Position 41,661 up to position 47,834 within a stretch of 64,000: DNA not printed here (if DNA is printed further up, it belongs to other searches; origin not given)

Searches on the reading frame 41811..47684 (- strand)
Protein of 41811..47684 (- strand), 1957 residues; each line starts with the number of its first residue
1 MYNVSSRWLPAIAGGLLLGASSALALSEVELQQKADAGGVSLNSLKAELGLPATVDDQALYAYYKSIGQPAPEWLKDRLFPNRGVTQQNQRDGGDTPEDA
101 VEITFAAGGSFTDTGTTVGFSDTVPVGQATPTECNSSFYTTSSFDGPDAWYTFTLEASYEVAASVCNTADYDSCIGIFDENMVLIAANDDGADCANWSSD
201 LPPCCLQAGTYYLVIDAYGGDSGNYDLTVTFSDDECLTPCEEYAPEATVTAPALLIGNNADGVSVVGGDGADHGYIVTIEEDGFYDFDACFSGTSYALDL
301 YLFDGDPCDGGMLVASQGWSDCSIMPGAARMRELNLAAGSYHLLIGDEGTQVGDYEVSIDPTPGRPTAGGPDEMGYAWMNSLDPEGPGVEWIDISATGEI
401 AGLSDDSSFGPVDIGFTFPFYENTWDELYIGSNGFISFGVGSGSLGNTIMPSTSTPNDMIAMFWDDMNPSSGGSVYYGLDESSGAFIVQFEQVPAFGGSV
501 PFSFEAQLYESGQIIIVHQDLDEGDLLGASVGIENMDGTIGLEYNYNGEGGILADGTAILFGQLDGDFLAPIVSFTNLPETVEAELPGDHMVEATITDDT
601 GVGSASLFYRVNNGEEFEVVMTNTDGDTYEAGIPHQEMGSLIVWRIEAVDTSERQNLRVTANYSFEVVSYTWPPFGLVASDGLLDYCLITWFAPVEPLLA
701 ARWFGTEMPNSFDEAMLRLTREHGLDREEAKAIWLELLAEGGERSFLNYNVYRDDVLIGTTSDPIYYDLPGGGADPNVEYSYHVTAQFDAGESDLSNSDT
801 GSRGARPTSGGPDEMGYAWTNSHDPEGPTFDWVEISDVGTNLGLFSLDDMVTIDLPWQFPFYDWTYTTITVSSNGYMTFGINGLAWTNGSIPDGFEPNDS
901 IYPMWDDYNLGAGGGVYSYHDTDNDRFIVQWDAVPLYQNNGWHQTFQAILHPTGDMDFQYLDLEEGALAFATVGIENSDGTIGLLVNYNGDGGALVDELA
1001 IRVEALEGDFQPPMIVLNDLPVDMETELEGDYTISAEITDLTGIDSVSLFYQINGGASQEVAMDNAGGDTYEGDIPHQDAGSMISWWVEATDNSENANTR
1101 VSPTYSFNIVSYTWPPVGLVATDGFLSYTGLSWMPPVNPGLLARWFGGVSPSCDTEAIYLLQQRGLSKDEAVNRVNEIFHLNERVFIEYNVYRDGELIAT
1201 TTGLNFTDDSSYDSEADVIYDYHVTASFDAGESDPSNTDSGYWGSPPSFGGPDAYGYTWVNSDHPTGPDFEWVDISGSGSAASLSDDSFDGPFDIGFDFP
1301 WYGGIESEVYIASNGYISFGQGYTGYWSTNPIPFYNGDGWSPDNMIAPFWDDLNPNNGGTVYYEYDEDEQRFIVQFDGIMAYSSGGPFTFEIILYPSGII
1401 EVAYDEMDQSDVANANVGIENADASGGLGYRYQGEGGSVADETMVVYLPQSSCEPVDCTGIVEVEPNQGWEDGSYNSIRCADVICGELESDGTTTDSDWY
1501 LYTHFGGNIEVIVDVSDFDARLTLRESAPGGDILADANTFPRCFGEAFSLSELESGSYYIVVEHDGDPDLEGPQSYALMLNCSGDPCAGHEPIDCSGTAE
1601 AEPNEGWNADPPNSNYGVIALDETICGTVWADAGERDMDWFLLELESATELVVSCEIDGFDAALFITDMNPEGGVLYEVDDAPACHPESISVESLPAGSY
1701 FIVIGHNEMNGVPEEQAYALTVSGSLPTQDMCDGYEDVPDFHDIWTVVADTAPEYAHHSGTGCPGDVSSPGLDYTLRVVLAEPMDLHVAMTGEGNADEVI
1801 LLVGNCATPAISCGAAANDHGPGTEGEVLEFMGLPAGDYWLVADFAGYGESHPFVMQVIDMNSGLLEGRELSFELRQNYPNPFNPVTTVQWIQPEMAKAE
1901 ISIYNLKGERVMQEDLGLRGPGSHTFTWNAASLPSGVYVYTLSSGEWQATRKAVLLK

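Call 31: search_protein_families(library=pfam, proteins=[window:41811-47684:-], max_evalue=0.001)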
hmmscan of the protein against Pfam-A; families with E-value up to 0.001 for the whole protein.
window:41811-47684:- (1957 aa): 6 families
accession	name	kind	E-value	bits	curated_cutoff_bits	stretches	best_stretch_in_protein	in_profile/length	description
PF06119.19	NIDO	-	1.3e-21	77.8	25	2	1308-1369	2-56/186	Nidogen-like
PF18962.6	Por_Secre_tail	-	2.1e-11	44.4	27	1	1879-1954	2-74/75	Secretion system C-terminal sorting domain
PF22184.2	CBM_56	-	9.6e-08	32.6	27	1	1045-1095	22-71/75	Carbohydrate binding module family 56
PF04151.21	PPC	-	4.5e-06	27.9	25.9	0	1639-1704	3-68/70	Bacterial pre-peptidase C-terminal domain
PF13860.13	FlgD_ig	-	0.0001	22.6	27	1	1896-1943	22-74/79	FlgD Ig-like domain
PF13585.12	CHU_C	-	0.00085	19.8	27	0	1888-1948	19-77/86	CHU_C Type IX secretion signal domain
